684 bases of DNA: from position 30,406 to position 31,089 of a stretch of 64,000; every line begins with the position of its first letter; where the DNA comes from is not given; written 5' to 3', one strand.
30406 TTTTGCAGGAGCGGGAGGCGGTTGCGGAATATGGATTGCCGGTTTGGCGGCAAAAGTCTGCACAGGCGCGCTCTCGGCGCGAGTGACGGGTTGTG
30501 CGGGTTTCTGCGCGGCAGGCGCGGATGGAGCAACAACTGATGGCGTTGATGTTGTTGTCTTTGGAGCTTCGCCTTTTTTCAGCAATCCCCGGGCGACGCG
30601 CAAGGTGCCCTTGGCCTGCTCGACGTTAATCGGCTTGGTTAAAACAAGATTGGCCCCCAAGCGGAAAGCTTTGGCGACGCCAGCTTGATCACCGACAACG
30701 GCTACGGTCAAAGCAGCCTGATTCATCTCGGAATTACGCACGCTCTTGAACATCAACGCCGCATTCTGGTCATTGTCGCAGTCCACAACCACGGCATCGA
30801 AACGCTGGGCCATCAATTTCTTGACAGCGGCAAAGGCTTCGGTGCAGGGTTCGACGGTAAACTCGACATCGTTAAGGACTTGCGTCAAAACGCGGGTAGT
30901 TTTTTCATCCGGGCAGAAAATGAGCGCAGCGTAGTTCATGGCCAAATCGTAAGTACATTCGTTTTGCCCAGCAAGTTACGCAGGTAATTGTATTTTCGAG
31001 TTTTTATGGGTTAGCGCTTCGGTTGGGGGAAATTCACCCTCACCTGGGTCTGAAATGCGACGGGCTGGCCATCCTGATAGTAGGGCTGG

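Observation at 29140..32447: Tandem paralogues fusing a cytoplasmic receiver (REC-like) domain to a TonB C-terminal domain across a central TM helix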

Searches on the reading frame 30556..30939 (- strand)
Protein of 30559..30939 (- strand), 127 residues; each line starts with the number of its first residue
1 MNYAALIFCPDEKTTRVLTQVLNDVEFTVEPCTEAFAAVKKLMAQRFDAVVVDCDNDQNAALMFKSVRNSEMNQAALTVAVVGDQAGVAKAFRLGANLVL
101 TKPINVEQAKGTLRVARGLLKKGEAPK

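Call 11: search_solved_structures(query=window:30559-30939:-, max_evalue=1, show_alignments=3)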
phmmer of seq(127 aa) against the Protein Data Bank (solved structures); distinct sequences matched with E-value up to 1: 34.
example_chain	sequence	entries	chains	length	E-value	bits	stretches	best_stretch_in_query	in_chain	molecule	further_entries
1p6q_A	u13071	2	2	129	9.4e-06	29.1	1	9-121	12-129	CheY2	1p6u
3nnn_A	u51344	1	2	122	2.6e-05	27.7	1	2-113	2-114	DNA BINDING RESPONSE REGULATOR D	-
1kgs_A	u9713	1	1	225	8.1e-05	26.1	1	2-114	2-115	DNA BINDING RESPONSE REGULATOR D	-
9xzo_A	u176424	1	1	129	0.00058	23.4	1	8-114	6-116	De novo protein M1X0B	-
3heb_A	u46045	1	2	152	0.0048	20.4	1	46-114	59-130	Response regulator receiver domain protein (CheY)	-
2nt3_A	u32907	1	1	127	0.0057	20.2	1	6-109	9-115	Response regulator homolog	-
2nt4_A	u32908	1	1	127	0.0071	19.9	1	6-109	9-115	Response regulator homolog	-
2gkg_A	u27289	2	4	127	0.0075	19.8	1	6-109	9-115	response regulator homolog | Response regulator FrzS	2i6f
9ckx_A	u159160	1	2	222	0.032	17.8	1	9-109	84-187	Ubiquitin-domain-containing protein,Response regulator FrzS,Vesicle-associated membrane pr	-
3eod_A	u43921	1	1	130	0.033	17.7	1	39-105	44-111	Protein hnr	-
7l9c_A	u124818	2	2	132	0.035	17.7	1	40-105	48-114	Regulator of RpoS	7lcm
8svz_A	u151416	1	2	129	0.036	17.6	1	14-121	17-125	Two-component response regulator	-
6er7_A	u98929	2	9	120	0.073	16.6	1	16-108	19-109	120aa long hypothetical chemotaxis protein (CheY)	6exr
1zy2_A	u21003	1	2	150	0.074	16.6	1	9-116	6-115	transcriptional regulator NtrC1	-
9qy8_A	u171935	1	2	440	0.099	16.2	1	6-109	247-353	Ubl carboxyl-terminal hydrolase 18,Response regulator FrzS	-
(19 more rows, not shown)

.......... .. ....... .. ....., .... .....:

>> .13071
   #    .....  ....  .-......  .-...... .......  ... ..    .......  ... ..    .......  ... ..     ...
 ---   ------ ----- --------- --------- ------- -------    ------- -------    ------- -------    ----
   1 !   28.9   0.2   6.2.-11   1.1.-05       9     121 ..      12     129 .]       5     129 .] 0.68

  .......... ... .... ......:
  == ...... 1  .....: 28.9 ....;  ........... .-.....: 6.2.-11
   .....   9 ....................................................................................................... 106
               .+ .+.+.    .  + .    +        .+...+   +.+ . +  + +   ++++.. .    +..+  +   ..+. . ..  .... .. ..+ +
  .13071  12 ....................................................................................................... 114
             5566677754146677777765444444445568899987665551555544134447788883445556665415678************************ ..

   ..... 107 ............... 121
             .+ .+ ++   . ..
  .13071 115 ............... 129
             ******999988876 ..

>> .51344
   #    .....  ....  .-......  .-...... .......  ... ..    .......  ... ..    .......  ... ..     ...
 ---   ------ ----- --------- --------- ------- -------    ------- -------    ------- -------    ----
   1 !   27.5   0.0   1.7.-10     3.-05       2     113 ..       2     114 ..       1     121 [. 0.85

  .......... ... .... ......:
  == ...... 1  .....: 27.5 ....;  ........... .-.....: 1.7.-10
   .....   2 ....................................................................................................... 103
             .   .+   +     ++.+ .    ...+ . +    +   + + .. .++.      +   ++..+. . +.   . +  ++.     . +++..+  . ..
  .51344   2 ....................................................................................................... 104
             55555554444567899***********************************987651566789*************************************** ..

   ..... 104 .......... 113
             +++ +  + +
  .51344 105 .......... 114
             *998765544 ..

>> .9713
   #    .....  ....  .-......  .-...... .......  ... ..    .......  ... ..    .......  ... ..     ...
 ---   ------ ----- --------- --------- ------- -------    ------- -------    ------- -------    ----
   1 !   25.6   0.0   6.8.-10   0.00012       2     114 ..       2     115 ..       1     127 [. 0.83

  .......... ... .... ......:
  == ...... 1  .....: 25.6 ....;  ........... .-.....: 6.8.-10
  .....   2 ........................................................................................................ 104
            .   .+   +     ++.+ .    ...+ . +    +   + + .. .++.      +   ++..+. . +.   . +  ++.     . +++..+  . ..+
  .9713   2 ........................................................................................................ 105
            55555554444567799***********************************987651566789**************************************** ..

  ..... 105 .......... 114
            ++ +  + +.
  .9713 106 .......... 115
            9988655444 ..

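Call 20: search_solved_structures(query=A1, max_evalue=0.001, show_alignments=2)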
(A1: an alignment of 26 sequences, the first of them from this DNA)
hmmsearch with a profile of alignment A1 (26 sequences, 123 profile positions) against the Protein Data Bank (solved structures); distinct sequences matched with E-value up to 0.001: 65 (the best 60 are shown).
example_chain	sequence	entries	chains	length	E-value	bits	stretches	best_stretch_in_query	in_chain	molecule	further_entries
2chy_A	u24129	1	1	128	4.3e-07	33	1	6-106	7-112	CHEY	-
1zy2_A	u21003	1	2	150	5.9e-07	32.6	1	6-121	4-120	transcriptional regulator NtrC1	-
1p6q_A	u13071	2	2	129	6.1e-07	32.6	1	7-119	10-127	CheY2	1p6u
3fft_A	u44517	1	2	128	7e-07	32.4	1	6-106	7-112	Chemotaxis protein cheY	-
3rvp_A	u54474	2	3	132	8.5e-07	32.1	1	6-106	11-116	Chemotaxis protein CheY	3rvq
2fka_A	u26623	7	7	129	8.7e-07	32.1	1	6-106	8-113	Chemotaxis protein cheY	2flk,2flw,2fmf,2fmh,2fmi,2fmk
3rvj_A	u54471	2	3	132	8.8e-07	32.1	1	6-106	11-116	Chemotaxis protein CheY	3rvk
6ont_A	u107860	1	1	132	8.8e-07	32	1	4-108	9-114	Two-component response regulator 1452 receiver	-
2che_A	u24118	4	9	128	9.1e-07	32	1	6-106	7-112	CHEY | Chemotaxis protein cheY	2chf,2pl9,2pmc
3rvl_A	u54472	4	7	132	1.5e-06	31.3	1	6-106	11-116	Chemotaxis protein CheY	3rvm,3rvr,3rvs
3ffx_A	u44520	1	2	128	1.6e-06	31.2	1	6-106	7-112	Chemotaxis protein cheY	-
3fgz_A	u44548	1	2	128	2.1e-06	30.8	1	6-106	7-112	Chemotaxis protein cheY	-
3ffw_A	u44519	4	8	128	2.2e-06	30.8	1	6-106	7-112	Chemotaxis protein cheY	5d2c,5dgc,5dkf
1ab5_A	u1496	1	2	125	2.2e-06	30.7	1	6-106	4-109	CHEY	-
1d4z_A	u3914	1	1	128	2.2e-06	30.7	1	6-106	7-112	CHEMOTAXIS PROTEIN CHEY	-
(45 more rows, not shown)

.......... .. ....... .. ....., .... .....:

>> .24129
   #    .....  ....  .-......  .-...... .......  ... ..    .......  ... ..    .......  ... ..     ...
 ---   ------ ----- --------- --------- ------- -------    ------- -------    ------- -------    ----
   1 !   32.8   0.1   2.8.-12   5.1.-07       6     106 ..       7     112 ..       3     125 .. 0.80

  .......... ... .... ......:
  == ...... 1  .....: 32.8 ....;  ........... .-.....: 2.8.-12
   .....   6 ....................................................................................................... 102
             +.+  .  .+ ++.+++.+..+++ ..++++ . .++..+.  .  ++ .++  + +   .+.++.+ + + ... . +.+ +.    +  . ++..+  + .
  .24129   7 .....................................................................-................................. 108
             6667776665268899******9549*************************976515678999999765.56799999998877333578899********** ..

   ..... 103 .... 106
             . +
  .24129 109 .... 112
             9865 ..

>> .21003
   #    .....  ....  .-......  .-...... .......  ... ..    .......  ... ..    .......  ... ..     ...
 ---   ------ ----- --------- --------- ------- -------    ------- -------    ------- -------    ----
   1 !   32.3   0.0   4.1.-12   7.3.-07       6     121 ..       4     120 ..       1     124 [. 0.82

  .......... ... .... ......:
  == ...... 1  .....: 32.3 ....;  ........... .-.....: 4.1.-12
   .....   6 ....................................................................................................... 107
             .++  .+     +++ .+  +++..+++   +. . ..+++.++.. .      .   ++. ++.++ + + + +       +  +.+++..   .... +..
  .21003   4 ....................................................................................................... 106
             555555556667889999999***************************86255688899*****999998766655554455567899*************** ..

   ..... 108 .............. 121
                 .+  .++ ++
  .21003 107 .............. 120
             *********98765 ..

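Call 25: predict_structure(alignment_id=A1)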
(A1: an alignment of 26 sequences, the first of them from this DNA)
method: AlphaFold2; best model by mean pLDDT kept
length: 128 residues; sequences in the alignment: 26
mean_pLDDT: 92.4   pTM: 0.87
mean pLDDT of the five models: 92.4, 92.0, 91.5, 91.4, 91.2
residues with pLDDT >= 90: 112; 70-90: 9; 50-70: 2; < 50: 5
segments of 3 or more residues with pLDDT < 50: 124-128
pLDDT, mean of each block of 10 residues (from residue 1): 93 97 97 97 96 96 96 95 93 96 95 91 52
secondary structure, 60 per line:
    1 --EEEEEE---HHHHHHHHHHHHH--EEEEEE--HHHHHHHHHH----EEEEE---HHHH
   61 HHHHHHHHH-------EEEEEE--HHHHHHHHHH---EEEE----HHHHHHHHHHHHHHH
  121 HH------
elements in order: E3-8 H12-24 E27-32 H35-44 E49-53 H57-69 E77-82 H85-94 E98-101 H106-122

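Call 27: search_protein_representatives(alignment_id=A1)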
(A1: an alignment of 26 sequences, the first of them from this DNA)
Query: 26 sequences, 123 profile positions. Proteins with E-value up to 0.001 (for the whole library): 6895; up to 1e-10: 1446; up to 1e-30: 437. The best 150 are listed.
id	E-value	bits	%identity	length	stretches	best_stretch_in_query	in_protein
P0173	5.1e-54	197.6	-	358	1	1-122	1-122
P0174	1.0e-53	196.6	-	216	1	1-122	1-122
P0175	1.2e-53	196.3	-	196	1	1-122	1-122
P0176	1.9e-53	195.7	-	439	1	1-122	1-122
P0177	2.1e-53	195.6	-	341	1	1-122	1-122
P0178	3.4e-53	194.9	-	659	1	1-122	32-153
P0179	3.5e-53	194.9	-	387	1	1-122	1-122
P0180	3.8e-53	194.8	-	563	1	1-122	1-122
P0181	4.1e-53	194.6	-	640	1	1-122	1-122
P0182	4.1e-53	194.6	-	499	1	1-122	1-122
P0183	4.7e-53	194.5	-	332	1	1-122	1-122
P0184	4.7e-53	194.5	-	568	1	1-122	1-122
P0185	5.7e-53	194.2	-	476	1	1-122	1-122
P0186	6.6e-53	194.0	-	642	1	1-122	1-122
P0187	7.5e-53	193.8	-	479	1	1-122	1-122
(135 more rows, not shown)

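Call 29: fold_search(model_id=the predicted structure, library=pdb)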
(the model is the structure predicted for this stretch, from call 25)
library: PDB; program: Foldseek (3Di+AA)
matches with E <= 10: 1694; with E <= 0.001: 356
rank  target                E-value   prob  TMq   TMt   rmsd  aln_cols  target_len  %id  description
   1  7c1j                  5.3e-07  1.00  0.79  0.83   2.4       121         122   19  Crystal structure of the receiver domain of sensor histidine kinase PA1611 (PA1611REC) from Pseudomonas aeruginosa PAO1  (released 2020-11-04)
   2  7cfw                  6.1e-07  1.00  0.78  0.81   2.4       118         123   18  Crystal structure of the receiver domain of sensor histidine kinase PA1611 (PA1611REC) from Pseudomonas aeruginosa PAO1  (released 2020-11-04)
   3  3t6k_A                1.4e-06  1.00  0.80  0.83   2.3       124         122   19  Crystal structure of a putative response regulator (Caur_3799) from Chloroflexus aurantiacus J-10-fl at 1.86 A resolut (released 2011-09-07)
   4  4dad                  2.3e-06  1.00  0.70  0.67   2.9       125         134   18  Crystal structure of a Putative pilus assembly-related protein (BPSS2195) from Burkholderia pseudomallei K96243 at 2.50  (released 2012-01-25)
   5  8uvk_A                2.9e-06  1.00  0.76  0.46   2.1       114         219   12  CosR DNA bound form II (released 2024-01-31)
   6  4zyl_A                3.5e-06  1.00  0.70  0.64   4.2       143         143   14  Crystal structure of response regulator RPA3017 in red light signaling of R. palustris (released 2015-10-14)
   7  4zyl_B                3.7e-06  1.00  0.67  0.61   4.4       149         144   15  Crystal structure of response regulator RPA3017 in red light signaling of R. palustris (released 2015-10-14)
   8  2jk1                  4.0e-06  1.00  0.76  0.71   2.7       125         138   19  Crystal structure of the wild-type HupR receiver domain (released 2008-11-11)
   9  4dn6_A                4.5e-06  1.00  0.73  0.74   2.5       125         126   20  Crystal structure of a putative pilus assembly protein (cpaE) from Burkholderia thailandensis E264 at 2.80 A resolutio (released 2012-02-29)
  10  2i6f_A                4.8e-06  1.00  0.72  0.74   3.1       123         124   22  Receiver domain from Myxococcus xanthus social motility protein FrzS (released 2007-03-13)
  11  4kfc_B                4.8e-06  1.00  0.74  0.45   4.0       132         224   17  Crystal structure of a hyperactive mutant of response regulator KdpE complexed to its promoter DNA (released 2014-02-19)
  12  3heb_A                6.5e-06  1.00  0.69  0.64   3.8       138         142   17  Crystal Structure of Response regulator receiver domain from Rhodospirillum rubrum (released 2009-05-19)
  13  8oyp_A                7.9e-06  1.00  0.74  0.22   2.5       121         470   23  Crystal structure of Ubiquitin specific protease 11 (USP11) in complex with a substrate mimetic (released 2023-10-18)
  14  4dn6_B                8.4e-06  1.00  0.72  0.75   2.6       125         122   20  Crystal structure of a putative pilus assembly protein (cpaE) from Burkholderia thailandensis E264 at 2.80 A resolutio (released 2012-02-29)
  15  7cci_A                8.9e-06  1.00  0.76  0.73   2.5       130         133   13  Acinetobacter baumannii response regulator AdeR with disordered N terminus (released 2021-06-23)
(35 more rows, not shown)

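Call 31: find_related_loci(query=A2, collection=genome_contigs, flank=10000)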
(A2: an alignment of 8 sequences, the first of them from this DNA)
Query A2 (128 aa) in genome_contigs; peptide patterns used: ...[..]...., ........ (x = any residue, [..] = any of these).
599 stretches matched a pattern (row limit reached: there are more); 407 encode a relative of the query (tblastn E <= 1e-3); the best 80 are kept; 80 distinct loci.
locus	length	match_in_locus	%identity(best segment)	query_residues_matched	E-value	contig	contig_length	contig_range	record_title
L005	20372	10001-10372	89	1-124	4e-74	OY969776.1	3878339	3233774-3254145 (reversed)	MAG: Terriglobia bacterium isolate MFD00008.bin.1.63 genome assembly, chromosome: 1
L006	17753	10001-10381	87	1-127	3e-72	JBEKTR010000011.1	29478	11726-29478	MAG: Terriglobales bacterium isolate SPRUCE 562 SPRUCE_562_11, whole genome shotgun sequence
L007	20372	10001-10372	86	1-124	9e-72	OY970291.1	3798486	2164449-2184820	MAG: Terriglobia bacterium isolate MFD05513.bin.c.1 genome assembly, chromosome: 1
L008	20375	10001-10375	79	1-125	8e-68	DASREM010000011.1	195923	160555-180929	MAG TPA_asm: Terriglobales bacterium isolate SMAG_U10006 k141_1845871, whole genome shotgun sequence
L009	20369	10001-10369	81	1-123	8e-68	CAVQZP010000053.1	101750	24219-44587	MAG: uncultured Acidobacteriota bacterium isolate MFD10071.bin.1.136 genome assembly, contig: contig_72639, whole genome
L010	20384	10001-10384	78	1-128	2e-67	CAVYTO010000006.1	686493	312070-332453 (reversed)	MAG: Terriglobia bacterium isolate MFD09671.bin.1.37 genome assembly, contig: contig_78248, whole genome shotgun sequenc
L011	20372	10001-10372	79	1-124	5e-67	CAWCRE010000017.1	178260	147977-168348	MAG: Terriglobia bacterium isolate MFD01213.bin.2.134 genome assembly, contig: contig_7586, whole genome shotgun sequenc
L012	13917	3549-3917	80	1-123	1e-66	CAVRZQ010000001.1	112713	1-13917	MAG: uncultured Acidobacteriota bacterium isolate MFD06085.bin.2.34 genome assembly, contig: contig_10132, whole genome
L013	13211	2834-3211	79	1-126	2e-66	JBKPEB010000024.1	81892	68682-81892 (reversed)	MAG: Acidobacteriota bacterium isolate GB_EKS_MAG_00009 GB_EKS_000001084376, whole genome shotgun sequence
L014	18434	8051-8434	77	1-128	2e-66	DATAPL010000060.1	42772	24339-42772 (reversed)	MAG TPA_asm: Terriglobales bacterium isolate SMAG_U5440 k141_767664, whole genome shotgun sequence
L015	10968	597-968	77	1-124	5e-66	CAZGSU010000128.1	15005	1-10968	MAG TPA_asm: uncultured Acidobacteriaceae bacterium isolate binchicken_co279_156 genome assembly, contig: k141_3071324,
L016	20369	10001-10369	80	1-123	3e-66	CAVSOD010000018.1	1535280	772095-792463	MAG: uncultured Acidobacteriota bacterium isolate MFD03346.bin.1.72 genome assembly, contig: contig_4490, whole genome s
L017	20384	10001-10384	77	1-127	5e-66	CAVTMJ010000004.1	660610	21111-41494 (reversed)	MAG: uncultured Acidobacteriota bacterium isolate MFD06085.bin.1.89 genome assembly, contig: contig_21852, whole genome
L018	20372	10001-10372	78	1-124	1e-65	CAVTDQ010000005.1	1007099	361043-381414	MAG: Terriglobia bacterium isolate MFD01213.bin.1.238 genome assembly, contig: contig_2118, whole genome shotgun sequenc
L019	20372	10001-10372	77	1-124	6e-66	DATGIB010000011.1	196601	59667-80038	MAG TPA_asm: Candidatus Sulfotelmatobacter sp. isolate SMAG_U9796 k141_1516512, whole genome shotgun sequence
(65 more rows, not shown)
